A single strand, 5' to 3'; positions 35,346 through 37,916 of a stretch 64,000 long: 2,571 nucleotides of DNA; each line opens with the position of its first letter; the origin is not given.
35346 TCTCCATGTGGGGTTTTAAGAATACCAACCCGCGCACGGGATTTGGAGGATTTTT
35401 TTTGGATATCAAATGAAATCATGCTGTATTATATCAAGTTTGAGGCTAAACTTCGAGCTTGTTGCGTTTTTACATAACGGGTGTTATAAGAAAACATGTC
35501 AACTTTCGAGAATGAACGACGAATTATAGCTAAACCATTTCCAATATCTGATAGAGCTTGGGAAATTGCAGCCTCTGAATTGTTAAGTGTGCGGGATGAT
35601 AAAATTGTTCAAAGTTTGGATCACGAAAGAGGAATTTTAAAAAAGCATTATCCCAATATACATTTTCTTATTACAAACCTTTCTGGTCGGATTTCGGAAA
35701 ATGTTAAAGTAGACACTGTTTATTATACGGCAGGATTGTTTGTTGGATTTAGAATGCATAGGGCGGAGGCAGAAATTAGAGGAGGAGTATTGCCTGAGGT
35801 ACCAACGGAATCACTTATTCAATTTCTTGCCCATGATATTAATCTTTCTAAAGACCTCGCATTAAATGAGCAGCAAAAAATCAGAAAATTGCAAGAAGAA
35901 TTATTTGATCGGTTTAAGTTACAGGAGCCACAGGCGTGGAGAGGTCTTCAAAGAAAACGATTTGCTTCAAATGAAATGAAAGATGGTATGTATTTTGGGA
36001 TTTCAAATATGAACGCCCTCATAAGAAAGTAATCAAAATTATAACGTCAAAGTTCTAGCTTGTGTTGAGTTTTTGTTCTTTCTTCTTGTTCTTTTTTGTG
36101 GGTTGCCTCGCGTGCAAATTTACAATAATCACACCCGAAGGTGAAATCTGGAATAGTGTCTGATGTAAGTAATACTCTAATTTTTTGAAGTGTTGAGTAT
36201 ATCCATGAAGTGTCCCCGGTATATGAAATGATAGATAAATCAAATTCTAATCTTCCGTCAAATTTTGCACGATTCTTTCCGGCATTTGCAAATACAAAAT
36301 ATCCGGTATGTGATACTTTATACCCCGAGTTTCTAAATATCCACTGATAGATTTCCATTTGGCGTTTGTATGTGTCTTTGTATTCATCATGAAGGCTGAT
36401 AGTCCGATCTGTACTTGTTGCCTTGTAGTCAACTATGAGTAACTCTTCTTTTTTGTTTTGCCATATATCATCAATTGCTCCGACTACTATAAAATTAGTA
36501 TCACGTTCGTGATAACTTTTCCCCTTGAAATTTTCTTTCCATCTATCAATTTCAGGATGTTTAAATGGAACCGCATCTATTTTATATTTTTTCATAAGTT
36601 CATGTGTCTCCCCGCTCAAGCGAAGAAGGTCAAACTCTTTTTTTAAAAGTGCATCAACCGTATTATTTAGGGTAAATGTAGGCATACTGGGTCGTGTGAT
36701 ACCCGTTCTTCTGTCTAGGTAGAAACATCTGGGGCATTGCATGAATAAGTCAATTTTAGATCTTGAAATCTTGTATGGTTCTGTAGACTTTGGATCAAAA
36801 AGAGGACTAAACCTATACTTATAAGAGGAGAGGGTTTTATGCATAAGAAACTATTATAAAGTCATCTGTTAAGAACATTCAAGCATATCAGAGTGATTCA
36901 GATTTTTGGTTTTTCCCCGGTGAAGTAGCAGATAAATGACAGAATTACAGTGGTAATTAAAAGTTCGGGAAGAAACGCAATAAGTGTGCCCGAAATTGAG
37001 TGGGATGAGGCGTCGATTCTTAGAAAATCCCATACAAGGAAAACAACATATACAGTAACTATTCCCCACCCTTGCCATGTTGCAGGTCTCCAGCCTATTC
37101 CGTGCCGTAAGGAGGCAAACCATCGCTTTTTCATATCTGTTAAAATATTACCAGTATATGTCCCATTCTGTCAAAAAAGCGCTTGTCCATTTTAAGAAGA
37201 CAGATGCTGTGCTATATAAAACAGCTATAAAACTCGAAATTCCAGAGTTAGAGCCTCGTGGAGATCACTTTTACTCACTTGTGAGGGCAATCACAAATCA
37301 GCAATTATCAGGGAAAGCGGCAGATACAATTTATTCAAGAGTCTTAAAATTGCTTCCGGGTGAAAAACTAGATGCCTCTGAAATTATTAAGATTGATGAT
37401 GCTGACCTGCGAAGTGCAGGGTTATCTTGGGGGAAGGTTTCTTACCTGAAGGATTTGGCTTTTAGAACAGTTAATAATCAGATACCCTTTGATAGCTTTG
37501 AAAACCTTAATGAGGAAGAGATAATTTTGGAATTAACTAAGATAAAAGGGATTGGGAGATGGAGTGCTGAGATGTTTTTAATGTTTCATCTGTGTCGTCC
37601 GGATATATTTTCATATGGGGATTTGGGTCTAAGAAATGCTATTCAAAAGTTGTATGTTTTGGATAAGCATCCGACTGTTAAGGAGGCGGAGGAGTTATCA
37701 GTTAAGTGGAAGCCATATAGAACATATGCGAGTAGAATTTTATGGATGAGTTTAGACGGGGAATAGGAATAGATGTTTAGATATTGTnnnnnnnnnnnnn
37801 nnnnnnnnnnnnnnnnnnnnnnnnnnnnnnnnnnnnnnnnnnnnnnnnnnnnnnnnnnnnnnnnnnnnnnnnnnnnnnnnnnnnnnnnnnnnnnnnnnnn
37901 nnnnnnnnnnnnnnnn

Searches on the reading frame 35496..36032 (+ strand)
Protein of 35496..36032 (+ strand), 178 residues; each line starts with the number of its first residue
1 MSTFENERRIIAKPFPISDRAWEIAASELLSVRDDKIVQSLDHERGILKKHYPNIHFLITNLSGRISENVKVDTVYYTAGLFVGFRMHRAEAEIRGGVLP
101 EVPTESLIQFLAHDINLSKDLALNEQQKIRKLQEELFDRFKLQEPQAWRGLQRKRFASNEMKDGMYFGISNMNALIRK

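Call 3: search_protein_families(library=pfam, proteins=[window:35496-36032:+], max_evalue=0.01)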
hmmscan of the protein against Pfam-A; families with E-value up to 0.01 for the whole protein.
window:35496-36032:+ (178 aa): 0 families

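Call 4: search_protein_families(library=padloc, proteins=[window:35496-36032:+], max_evalue=0.01)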
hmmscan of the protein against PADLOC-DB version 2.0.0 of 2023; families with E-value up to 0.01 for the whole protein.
window:35496-36032:+ (178 aa): 0 families

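Call 5: search_protein_families(library=ncbifam, proteins=[window:35496-36032:+], max_evalue=0.01)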
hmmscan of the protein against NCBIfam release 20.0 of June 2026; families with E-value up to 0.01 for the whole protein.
window:35496-36032:+ (178 aa): 0 families

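Call 33: find_homologous_proteins(query=window:35496-36032:+, max_evalue=0.001)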
Query window:35496-36032:+ (178 aa): 1 proteins with E <= 0.001 among 30 candidates.
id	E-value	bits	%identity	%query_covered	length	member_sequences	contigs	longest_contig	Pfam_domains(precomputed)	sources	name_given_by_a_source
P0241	3.7e-112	390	100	100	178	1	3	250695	-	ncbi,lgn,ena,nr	ncbi:MAG: hypothetical protein KBC00_01505 [Candidatus Levybacteria bacterium]|nr:hypothetical prote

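Call 35: search_protein_families(library=phrogs, proteins=[window:35496-36032:+], max_evalue=0.01)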
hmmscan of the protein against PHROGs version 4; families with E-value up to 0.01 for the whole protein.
window:35496-36032:+ (178 aa): 0 families

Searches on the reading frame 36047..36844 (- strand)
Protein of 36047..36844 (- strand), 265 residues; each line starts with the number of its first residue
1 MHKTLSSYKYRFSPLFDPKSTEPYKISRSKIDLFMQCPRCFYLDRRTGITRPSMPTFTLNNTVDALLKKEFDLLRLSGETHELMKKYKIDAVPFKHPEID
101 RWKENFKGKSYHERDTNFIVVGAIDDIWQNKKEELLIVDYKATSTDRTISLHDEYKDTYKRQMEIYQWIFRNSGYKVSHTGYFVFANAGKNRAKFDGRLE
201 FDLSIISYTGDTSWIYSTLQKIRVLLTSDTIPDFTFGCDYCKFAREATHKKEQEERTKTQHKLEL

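Call 3: search_protein_families(library=pfam, proteins=[window:36047-36844:-], max_evalue=0.01)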
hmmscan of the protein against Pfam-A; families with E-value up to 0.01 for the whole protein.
window:36047-36844:- (265 aa): 1 family
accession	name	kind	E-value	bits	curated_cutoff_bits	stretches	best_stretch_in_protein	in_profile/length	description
PF12705.13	PDDEXK_1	-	4.1e-10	40.5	22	1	26-244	2-243/247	PD-(D/E)XK nuclease superfamily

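Call 4: search_protein_families(library=padloc, proteins=[window:36047-36844:-], max_evalue=0.01)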
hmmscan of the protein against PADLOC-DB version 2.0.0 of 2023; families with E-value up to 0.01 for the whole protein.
window:36047-36844:- (265 aa): 6 families
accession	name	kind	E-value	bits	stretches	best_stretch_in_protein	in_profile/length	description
PDLC01250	Cas4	-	8.9e-08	30.6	1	77-244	50-164/168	"CAS-I,CAS-II,CAS-III,CAS-IV,CAS-V,CAS-VI; acquisition_associated"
PDLC01447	Cas4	-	3.7e-07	28.8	1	25-244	4-154/161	"CAS-I,CAS-II,CAS-III,CAS-IV,CAS-V,CAS-VI; acquisition_associated"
PDLC00944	Cas4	-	1.2e-06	26.8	1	118-245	65-174/177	Cas4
PDLC00943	Cas4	-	2.1e-06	25.8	1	124-243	71-174/180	CRISPR-associated protein Cas4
PDLC01747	Cas1g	-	2.7e-05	20.9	1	83-183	24-121/523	-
PDLC02087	Cas4b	-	0.00082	17.5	1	115-188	69-136/189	-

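Call 5: search_protein_families(library=ncbifam, proteins=[window:36047-36844:-], max_evalue=0.01)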
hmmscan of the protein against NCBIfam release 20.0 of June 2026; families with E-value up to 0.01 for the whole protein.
window:36047-36844:- (265 aa): 3 families
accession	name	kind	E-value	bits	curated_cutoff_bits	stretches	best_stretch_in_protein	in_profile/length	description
TIGR00372.1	cas4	equivalog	7.9e-06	25.8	65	1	124-243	71-174/180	CRISPR-associated protein Cas4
TIGR02785.1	addA_Gpos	equivalog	0.00032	18.7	707.65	1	109-185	1147-1226/1234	helicase-exonuclease AddAB subunit AddA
NF049935.1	cas4g_cas1g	exception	0.0089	14.5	560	0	98-196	53-147/546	CRISPR-associated endonuclease Cas4g/Cas1g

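Call 35: search_protein_families(library=phrogs, proteins=[window:36047-36844:-], max_evalue=0.01)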
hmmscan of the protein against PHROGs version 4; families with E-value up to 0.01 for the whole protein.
window:36047-36844:- (265 aa): 4 families
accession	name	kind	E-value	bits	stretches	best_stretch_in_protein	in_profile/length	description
phrog_31195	-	unknown function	3.7e-09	37.4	1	25-242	5-219/232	-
phrog_1706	-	DNA, RNA and nucleotide metabolism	1.5e-08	35.5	1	117-262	119-257/293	CRISPR/Cas system associated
phrog_1674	-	DNA, RNA and nucleotide metabolism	2.8e-05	24.5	1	120-252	133-267/276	exonuclease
phrog_1218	-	DNA, RNA and nucleotide metabolism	0.0022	18.3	1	117-182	137-203/364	exonuclease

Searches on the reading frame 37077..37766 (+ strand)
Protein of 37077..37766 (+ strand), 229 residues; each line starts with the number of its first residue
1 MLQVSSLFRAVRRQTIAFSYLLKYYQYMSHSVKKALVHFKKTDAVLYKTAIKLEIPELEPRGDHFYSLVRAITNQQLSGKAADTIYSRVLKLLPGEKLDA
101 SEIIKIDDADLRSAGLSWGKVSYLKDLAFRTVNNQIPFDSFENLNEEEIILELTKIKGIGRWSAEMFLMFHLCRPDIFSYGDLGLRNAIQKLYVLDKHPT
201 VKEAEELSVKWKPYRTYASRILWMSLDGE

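Call 3: search_protein_families(library=pfam, proteins=[window:37077-37766:+], max_evalue=0.01)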
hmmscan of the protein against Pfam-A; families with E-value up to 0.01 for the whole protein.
window:37077-37766:+ (229 aa): 1 family
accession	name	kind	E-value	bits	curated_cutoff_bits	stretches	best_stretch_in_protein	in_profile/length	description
PF00730.31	HhH-GPD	-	1.5e-12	48.2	26.2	1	69-212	1-107/108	HhH-GPD superfamily base excision DNA repair protein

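Call 4: search_protein_families(library=padloc, proteins=[window:37077-37766:+], max_evalue=0.01)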
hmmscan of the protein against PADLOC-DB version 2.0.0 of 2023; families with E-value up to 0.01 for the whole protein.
window:37077-37766:+ (229 aa): 0 families

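Call 5: search_protein_families(library=ncbifam, proteins=[window:37077-37766:+], max_evalue=0.01)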
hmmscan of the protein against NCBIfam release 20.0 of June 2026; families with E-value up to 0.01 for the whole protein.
window:37077-37766:+ (229 aa): 1 family
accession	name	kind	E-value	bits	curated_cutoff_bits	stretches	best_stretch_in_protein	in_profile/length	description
NF007641.0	PRK10308.1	equivalog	3.7e-07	30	229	1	63-224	112-273/285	DNA-3-methyladenine glycosylase 2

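Call 35: search_protein_families(library=phrogs, proteins=[window:37155-37766:+], max_evalue=0.01)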
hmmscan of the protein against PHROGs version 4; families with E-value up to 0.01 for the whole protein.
window:37155-37766:+ (203 aa): 0 families
